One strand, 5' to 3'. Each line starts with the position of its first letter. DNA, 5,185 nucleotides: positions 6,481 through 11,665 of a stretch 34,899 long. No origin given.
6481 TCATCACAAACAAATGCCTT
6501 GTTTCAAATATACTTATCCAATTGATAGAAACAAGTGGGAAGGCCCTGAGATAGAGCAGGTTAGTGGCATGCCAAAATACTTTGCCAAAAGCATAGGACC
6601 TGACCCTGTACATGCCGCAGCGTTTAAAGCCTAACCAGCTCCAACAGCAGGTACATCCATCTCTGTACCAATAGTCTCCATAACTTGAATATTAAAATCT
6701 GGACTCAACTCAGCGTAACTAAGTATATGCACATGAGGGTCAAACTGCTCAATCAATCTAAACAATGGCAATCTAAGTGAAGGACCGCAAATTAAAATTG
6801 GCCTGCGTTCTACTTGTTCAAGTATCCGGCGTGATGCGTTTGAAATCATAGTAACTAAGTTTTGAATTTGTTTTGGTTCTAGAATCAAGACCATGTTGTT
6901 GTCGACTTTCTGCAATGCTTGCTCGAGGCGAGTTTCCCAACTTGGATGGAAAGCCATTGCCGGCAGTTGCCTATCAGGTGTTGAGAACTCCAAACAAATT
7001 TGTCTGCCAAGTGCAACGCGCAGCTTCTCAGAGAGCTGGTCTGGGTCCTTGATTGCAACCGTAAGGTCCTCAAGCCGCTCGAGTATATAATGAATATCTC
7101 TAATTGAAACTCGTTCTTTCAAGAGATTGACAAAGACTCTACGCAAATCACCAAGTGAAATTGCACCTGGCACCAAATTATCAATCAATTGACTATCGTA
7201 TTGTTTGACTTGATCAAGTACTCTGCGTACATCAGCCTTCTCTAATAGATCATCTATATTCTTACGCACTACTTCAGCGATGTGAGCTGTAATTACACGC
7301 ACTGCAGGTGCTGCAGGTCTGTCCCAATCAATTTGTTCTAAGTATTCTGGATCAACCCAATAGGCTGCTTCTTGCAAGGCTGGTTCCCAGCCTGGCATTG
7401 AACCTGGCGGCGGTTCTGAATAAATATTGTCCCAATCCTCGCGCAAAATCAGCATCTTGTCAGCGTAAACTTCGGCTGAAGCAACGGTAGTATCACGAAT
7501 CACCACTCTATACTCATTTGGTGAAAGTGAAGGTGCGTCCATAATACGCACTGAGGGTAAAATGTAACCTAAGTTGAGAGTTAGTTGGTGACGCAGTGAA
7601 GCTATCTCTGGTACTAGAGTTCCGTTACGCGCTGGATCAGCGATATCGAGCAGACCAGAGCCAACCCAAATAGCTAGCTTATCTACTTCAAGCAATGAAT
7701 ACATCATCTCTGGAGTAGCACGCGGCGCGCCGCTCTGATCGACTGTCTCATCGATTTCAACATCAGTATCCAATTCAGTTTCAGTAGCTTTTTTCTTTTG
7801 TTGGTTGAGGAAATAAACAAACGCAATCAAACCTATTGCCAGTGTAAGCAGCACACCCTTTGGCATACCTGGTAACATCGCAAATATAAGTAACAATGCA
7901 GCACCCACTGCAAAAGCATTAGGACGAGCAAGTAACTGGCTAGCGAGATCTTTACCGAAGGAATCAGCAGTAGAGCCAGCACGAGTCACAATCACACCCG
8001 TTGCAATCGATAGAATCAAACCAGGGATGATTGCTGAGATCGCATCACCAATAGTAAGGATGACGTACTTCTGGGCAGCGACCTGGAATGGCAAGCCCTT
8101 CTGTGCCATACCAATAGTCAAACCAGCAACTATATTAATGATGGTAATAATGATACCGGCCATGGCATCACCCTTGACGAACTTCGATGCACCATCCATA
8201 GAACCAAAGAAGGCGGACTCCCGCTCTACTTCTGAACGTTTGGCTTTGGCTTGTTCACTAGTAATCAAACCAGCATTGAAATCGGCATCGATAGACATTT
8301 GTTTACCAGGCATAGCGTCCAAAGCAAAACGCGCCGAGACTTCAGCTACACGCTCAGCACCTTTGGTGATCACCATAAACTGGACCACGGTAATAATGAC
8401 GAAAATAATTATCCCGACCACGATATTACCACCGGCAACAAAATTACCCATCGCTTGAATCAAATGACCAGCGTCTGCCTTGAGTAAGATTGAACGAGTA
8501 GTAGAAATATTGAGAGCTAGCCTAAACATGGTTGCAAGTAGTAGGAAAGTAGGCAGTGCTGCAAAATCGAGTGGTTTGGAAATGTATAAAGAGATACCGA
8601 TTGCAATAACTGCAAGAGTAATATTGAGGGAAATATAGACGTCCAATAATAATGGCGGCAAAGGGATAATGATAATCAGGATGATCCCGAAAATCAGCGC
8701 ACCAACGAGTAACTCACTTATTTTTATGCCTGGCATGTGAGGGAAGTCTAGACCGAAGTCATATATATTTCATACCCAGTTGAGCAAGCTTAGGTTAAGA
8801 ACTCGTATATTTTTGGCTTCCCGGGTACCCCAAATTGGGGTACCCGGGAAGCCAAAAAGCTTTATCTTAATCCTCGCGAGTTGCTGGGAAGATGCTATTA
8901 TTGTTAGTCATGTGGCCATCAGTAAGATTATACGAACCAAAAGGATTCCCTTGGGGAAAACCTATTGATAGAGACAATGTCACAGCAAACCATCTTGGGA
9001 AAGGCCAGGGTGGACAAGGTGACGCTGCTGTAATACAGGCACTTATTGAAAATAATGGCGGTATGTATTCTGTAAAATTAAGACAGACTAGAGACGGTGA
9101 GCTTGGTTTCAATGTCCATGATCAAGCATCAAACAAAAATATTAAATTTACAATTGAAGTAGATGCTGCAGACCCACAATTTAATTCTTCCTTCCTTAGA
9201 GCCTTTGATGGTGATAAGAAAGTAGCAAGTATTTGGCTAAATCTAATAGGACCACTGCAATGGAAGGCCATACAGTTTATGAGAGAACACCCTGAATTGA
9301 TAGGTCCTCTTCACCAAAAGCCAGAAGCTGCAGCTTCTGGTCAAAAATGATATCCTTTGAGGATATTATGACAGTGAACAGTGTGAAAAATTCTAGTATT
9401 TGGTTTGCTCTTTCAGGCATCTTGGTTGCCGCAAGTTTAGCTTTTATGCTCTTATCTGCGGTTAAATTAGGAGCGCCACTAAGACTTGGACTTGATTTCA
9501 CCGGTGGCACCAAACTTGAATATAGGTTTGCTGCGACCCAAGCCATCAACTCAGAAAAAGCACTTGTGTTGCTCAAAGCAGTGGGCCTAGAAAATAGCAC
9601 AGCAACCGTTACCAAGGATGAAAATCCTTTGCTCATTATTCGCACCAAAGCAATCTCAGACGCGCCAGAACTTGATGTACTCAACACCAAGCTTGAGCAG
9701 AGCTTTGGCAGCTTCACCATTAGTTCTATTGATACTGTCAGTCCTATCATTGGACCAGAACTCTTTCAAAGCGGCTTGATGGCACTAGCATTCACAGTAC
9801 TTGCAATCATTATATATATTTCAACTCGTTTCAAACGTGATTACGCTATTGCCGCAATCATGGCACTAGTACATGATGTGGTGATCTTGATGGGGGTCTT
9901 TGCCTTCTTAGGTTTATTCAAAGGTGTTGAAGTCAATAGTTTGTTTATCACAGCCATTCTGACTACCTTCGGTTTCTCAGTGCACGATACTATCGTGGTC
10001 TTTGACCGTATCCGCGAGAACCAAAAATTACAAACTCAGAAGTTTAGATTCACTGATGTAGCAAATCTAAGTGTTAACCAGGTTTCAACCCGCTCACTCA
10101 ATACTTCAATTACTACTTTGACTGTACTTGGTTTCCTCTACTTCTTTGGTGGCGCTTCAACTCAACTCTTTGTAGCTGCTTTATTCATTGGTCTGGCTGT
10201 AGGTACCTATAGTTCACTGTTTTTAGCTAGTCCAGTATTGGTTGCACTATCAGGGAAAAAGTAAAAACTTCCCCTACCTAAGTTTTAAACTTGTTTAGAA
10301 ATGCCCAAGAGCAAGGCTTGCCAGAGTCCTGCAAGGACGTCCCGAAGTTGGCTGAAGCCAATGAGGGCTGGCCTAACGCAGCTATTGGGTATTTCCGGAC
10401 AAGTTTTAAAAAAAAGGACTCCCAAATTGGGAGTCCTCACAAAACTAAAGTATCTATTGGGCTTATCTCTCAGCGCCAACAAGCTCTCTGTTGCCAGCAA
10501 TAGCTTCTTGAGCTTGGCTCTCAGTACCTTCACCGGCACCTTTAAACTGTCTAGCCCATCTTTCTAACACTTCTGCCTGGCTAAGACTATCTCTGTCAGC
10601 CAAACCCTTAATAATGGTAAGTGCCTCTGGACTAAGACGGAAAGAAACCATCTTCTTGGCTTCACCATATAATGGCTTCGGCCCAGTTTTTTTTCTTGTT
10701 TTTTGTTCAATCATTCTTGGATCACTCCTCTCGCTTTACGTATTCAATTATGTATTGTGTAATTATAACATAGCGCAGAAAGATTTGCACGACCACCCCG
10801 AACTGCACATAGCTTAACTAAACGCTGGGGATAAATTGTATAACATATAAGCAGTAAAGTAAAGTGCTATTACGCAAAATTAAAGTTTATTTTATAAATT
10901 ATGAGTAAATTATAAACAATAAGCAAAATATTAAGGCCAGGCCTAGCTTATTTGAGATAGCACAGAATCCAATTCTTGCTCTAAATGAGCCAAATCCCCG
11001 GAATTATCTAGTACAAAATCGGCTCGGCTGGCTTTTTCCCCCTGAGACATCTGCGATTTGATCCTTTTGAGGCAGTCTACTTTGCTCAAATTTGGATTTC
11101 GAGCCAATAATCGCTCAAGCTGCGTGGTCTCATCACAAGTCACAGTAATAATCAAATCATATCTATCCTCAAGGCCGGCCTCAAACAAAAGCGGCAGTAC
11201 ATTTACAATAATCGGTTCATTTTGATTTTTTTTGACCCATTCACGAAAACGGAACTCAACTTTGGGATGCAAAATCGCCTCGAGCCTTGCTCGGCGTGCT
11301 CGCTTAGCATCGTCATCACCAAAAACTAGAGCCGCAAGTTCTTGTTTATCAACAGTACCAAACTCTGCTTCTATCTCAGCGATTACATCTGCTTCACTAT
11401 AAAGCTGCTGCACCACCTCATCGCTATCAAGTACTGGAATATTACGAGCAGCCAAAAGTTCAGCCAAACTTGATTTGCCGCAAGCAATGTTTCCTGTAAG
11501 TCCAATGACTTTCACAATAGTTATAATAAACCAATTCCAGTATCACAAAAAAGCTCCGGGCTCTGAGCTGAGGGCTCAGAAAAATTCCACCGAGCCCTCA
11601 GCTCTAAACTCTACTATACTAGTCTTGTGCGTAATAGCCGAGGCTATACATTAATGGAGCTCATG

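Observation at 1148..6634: Giant 1828-aa multi-domain ORFan ending stop-on-stop against a lone flhA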

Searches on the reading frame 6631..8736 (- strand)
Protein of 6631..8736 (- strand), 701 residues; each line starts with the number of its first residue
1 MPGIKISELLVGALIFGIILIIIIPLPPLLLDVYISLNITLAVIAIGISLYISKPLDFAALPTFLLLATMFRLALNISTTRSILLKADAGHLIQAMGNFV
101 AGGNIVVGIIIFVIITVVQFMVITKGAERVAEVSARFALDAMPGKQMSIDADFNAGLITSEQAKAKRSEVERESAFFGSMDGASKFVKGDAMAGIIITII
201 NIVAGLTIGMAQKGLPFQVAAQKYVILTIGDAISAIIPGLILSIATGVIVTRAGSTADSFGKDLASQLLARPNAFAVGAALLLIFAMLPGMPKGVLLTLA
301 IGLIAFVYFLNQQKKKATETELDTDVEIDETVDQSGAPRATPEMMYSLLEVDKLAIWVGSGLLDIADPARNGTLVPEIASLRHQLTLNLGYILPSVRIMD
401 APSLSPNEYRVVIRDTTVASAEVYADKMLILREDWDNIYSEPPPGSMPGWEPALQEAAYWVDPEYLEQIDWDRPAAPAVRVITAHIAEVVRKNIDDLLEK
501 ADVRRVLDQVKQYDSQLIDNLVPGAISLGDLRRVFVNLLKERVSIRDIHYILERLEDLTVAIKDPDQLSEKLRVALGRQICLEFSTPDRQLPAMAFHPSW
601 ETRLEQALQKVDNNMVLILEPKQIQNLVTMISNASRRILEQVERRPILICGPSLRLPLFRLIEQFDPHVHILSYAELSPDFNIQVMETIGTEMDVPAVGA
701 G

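Call 5: search_protein_families(library=pfam, proteins=[window:6631-8736:-], max_evalue=0.01)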
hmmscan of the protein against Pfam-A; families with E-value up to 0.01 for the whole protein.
window:6631-8736:- (701 aa): 1 family
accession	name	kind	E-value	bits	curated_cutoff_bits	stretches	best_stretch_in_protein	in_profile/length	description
PF00771.25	FHIPEP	-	1e-221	738.4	29.1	1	18-680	1-655/657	FHIPEP family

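Call 9: list_cluster_members(proteins=[P0002, P0001, window:6631-8736:-])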
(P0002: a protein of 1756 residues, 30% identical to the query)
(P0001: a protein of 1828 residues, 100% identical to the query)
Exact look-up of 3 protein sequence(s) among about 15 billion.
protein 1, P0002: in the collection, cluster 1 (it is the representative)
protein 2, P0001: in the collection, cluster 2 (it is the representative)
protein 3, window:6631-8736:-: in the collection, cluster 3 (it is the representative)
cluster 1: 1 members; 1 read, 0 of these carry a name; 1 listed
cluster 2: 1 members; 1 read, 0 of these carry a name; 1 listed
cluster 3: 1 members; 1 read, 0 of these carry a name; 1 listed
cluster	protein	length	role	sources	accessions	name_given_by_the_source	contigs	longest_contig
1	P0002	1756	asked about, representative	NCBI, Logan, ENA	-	-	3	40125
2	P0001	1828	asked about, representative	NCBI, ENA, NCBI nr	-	-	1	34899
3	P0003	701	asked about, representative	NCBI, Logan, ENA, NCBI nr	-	-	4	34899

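Call 12: find_related_loci(query=window:6631-8736:-, collection=genome_contigs, flank=10000)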
Query window:6631-8736:- (701 aa) in genome_contigs; peptide patterns used: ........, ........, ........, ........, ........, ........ (x = any residue, [..] = any of these).
600 stretches matched a pattern (row limit reached: there are more); 598 encode a relative of the query (tblastn E <= 1e-3); the best 80 are kept; 80 distinct loci.
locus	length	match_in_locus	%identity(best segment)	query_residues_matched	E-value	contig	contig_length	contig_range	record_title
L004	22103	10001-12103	83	1-701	0e+0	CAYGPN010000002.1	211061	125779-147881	MAG TPA_asm: uncultured Gammaproteobacteria bacterium isolate ERP117304_co3_146 genome assembly, contig: NODE_50_length_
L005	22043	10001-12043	44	6-690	0e+0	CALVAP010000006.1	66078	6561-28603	MAG: Candidatus Gastranaerophilales bacterium isolate E08__bin56 genome assembly, contig: E08__k127_3177281, whole genom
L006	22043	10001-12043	44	6-690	0e+0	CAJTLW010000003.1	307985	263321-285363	TPA_asm: uncultured Vampirovibrio sp. isolate MGBC104636 genome assembly, contig: MGBC104636.3, whole genome shotgun seq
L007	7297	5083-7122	44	6-690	0e+0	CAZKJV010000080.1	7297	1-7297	MAG TPA_asm: uncultured Muribaculaceae bacterium isolate SRP350583_co1_360 genome assembly, contig: NODE_16398_length_72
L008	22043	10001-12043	44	6-690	0e+0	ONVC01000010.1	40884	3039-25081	uncultured Acinetobacter sp. isolate RUG672 genome assembly, contig: scaffold_674, whole genome shotgun sequence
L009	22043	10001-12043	44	6-690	0e+0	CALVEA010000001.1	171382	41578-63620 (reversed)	MAG: Candidatus Gastranaerophilales bacterium isolate BRZ_CP__bin30 genome assembly, contig: BRZ_CP__NODE_87_length_1713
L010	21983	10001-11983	45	26-690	0e+0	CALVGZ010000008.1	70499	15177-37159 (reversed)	MAG: Candidatus Gastranaerophilales bacterium isolate BRZ_CV__bin70 genome assembly, contig: BRZ_CV__NODE_630_length_704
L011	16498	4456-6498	45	6-690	0e+0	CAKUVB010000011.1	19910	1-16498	MAG: uncultured Candidatus Melainabacteria bacterium isolate REFINED_METABAT215_TOP10_CONTIGS_1500_ASSEMBLY_K77_MERGED__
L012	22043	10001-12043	44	6-690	0e+0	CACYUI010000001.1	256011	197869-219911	uncultured bacterium isolate RUG12284 genome assembly, contig: RUG12284_asm_1, whole genome shotgun sequence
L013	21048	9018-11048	38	5-689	1e-151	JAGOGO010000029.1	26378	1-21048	MAG: Deltaproteobacteria bacterium isolate Go_SlDig_bin_103 Go_SlDig_5050_length_26378_cov_7.772732, whole genome shotgu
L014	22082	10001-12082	37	4-689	6e-151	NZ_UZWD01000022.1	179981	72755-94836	Devosia equisanguinis strain CIP 111628, whole genome shotgun sequence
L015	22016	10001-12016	39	4-686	6e-151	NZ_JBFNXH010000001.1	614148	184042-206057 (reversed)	Paenibacillus sp. SI92 Scaffold1, whole genome shotgun sequence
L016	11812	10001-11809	44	6-607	3e-149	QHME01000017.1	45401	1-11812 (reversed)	MAG: Candidatus Melainabacteria bacterium isolate js4906-23-3_S14_33_15 js4906-23-3_S14_scaffold_346, whole genome shotg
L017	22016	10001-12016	40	5-696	8e-149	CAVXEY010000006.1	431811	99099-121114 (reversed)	MAG: uncultured delta proteobacterium isolate MFD02416.bin.1.108 genome assembly, contig: contig_16565, whole genome sho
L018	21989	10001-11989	39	9-684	5e-146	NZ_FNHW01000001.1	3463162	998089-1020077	Fictibacillus solisalsi strain CGMCC 1.6854, whole genome shotgun sequence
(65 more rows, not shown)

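Call 30: search_protein_families(library=ncbifam, proteins=[window:6631-8736:-], max_evalue=0.1)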
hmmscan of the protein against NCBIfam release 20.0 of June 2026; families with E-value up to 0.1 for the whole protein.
window:6631-8736:- (701 aa): 5 families
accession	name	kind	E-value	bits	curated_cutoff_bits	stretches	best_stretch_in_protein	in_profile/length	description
TIGR01398.1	FlhA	equivalog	2.6e-209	696.9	772.1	1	8-689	3-678/678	flagellar biosynthesis protein FlhA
TIGR01399.1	hrcV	equivalog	4.2e-182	607.1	692.25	1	7-689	3-677/677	type III secretion system export apparatus subunit SctV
NF011865.0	PRK15337.1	equivalog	2e-154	515.6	800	1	7-689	13-686/686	EscV/YscV/HrcV family type III secretion system export apparatus protein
NF009363.0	PRK12720.1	equivalog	3.2e-135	452.2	993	1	10-690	20-672/683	EscV/YscV/HrcV family type III secretion system export apparatus protein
NF004571.0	PRK05910.1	equivalog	6.1e-69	233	670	2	16-322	17-312/584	type III secretion system protein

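Call 33: search_protein_families(library=pfam, proteins=[L004:12148-13497:+, L004:13554-14852:+, L004:14959-16392:+, L004:16389-17603:+, L004:17719-21444:+, L004:8831-9757:-, L004:8099-8770:-, L004:6572-7852:-, L004:5069-6397:+], max_evalue=0.001)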
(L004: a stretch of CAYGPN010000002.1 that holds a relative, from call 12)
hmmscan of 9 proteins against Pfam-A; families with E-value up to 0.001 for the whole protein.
L004:12148-13497:+ (449 aa): 0 families

L004:13554-14852:+ (432 aa): 0 families

L004:14959-16392:+ (477 aa): 0 families

L004:16389-17603:+ (404 aa): 0 families

L004:17719-21444:+ (1241 aa): 0 families

L004:8831-9757:- (308 aa): 2 families
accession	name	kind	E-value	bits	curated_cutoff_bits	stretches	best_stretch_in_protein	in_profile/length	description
PF02355.23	SecD_SecF_C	-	4.4e-54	183.2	20.5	1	115-303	4-187/189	Protein export membrane protein SecD/SecF, C-terminal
PF07549.19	Sec_GG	-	4.9e-07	29.5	20.3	1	36-56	4-24/28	SecD/SecF GG Motif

L004:8099-8770:- (223 aa): 0 families

L004:6572-7852:- (426 aa): 2 families
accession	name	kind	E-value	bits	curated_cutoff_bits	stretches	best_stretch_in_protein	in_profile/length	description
PF00091.31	Tubulin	-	4.7e-48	164.4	33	1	25-185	1-189/190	Tubulin/FtsZ family, GTPase domain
PF12327.13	FtsZ_C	-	1e-35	122.4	27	1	234-328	1-95/95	FtsZ family, C-terminal domain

L004:5069-6397:+ (442 aa): 0 families

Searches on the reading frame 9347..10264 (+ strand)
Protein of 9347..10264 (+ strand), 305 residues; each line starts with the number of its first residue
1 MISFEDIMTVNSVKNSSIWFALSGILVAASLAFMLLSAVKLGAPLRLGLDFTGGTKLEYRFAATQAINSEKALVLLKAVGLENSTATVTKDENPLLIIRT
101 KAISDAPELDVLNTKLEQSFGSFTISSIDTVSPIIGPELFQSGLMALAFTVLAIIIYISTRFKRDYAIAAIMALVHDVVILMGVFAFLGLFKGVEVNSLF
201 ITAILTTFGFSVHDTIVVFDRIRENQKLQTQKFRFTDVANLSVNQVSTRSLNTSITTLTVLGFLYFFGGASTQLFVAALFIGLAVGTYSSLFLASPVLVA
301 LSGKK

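Call 5: search_protein_families(library=pfam, proteins=[window:9347-10264:+], max_evalue=0.01)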
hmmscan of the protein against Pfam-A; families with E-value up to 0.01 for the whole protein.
window:9347-10264:+ (305 aa): 2 families
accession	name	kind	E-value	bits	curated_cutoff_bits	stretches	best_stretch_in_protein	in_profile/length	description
PF02355.23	SecD_SecF_C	-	7.1e-54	182.5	20.5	1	113-302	3-187/189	Protein export membrane protein SecD/SecF, C-terminal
PF07549.19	Sec_GG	-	2.4e-06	27.3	20.3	1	43-62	6-25/28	SecD/SecF GG Motif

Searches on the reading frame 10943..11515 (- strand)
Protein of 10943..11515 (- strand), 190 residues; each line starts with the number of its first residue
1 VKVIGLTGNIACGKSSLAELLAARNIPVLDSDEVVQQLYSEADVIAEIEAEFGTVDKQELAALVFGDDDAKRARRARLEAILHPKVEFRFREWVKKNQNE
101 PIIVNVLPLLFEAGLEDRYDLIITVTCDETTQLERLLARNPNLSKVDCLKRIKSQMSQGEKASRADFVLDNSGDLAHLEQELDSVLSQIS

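Call 5: search_protein_families(library=pfam, proteins=[window:10943-11515:-], max_evalue=0.01)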
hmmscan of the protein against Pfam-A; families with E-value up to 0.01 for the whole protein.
window:10943-11515:- (190 aa): 5 families
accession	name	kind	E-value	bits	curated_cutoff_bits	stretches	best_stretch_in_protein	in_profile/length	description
PF01121.26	CoaE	-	5.5e-39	134.1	27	1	3-176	2-179/180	Dephospho-CoA kinase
PF13238.12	AAA_18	-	5.1e-09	37.1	29.4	1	4-146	1-118/128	AAA domain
PF13671.12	AAA_33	-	0.0014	19.4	27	0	4-69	2-47/143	AAA domain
PF13521.12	AAA_28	-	0.0056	17.3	27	0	5-51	3-48/164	AAA domain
PF00005.33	ABC_tran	-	0.006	17.6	25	0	2-162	12-115/137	ABC transporter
